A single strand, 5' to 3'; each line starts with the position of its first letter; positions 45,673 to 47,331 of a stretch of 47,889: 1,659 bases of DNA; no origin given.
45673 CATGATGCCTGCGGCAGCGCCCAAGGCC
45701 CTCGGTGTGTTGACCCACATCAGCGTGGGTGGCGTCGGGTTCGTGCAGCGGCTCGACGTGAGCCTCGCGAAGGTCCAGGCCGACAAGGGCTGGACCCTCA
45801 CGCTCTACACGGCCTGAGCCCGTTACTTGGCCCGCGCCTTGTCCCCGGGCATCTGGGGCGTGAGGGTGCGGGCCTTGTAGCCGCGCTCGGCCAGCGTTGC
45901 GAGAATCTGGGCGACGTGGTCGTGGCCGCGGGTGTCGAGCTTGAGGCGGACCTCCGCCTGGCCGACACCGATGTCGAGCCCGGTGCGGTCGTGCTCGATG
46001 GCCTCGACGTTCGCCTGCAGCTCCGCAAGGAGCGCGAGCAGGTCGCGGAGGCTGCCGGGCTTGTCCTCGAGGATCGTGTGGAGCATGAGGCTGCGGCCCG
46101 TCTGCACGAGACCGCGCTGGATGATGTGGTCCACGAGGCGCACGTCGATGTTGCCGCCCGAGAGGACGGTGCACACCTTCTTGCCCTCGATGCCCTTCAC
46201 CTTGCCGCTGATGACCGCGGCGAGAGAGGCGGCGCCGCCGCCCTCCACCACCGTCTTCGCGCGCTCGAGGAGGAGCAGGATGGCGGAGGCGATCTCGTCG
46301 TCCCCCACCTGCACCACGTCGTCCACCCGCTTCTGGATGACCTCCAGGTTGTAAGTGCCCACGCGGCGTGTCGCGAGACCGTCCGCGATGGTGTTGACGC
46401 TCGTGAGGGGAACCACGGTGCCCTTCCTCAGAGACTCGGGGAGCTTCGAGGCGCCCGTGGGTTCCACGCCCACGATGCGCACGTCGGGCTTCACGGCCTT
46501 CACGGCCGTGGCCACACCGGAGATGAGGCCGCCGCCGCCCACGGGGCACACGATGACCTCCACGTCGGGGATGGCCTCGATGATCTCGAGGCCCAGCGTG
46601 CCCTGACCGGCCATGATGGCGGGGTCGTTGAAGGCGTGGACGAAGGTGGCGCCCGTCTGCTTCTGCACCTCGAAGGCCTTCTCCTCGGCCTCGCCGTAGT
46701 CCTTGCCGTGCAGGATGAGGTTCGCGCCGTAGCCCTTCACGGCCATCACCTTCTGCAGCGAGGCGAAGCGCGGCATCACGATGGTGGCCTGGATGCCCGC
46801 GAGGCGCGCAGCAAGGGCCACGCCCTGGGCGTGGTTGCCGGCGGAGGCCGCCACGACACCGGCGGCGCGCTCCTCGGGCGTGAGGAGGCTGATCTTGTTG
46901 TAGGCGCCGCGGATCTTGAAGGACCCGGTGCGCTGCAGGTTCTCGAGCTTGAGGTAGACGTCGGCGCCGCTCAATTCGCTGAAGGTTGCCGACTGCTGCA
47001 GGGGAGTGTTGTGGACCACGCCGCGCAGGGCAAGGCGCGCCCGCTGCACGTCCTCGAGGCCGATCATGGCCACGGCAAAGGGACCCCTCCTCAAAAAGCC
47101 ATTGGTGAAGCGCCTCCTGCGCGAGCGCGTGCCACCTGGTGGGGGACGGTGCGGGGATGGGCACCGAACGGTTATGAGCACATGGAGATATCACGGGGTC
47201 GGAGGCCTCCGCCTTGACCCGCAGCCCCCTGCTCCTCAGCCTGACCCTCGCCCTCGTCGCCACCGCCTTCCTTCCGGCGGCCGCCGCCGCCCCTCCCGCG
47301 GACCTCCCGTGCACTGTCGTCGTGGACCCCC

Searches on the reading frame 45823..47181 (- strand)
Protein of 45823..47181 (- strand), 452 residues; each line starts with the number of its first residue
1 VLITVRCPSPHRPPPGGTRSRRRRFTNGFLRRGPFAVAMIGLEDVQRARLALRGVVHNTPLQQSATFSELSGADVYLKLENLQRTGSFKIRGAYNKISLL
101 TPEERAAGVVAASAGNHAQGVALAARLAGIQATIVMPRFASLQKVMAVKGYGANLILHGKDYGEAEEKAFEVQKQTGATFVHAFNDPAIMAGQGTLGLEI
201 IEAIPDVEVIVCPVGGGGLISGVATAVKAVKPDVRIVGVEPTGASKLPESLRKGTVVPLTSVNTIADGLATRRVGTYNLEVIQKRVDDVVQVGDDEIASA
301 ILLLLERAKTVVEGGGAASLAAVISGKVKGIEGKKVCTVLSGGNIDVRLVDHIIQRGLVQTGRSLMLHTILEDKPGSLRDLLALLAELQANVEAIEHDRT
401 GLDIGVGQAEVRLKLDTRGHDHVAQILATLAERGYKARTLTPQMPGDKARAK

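Call 13: search_protein_families(library=pfam, proteins=[window:45823-47181:-], max_evalue=0.001)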
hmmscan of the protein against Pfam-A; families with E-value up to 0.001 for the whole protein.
window:45823-47181:- (452 aa): 3 families
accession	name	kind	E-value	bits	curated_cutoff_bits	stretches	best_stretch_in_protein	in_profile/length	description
PF00291.31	PALP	-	5e-86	289.1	35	1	55-342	4-295/295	Pyridoxal-phosphate dependent enzyme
PF01842.31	ACT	-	1.8e-07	31.2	27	1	371-428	7-62/66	ACT domain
PF13291.12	ACT_4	-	0.00042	21.4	27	0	367-430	9-69/80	ACT domain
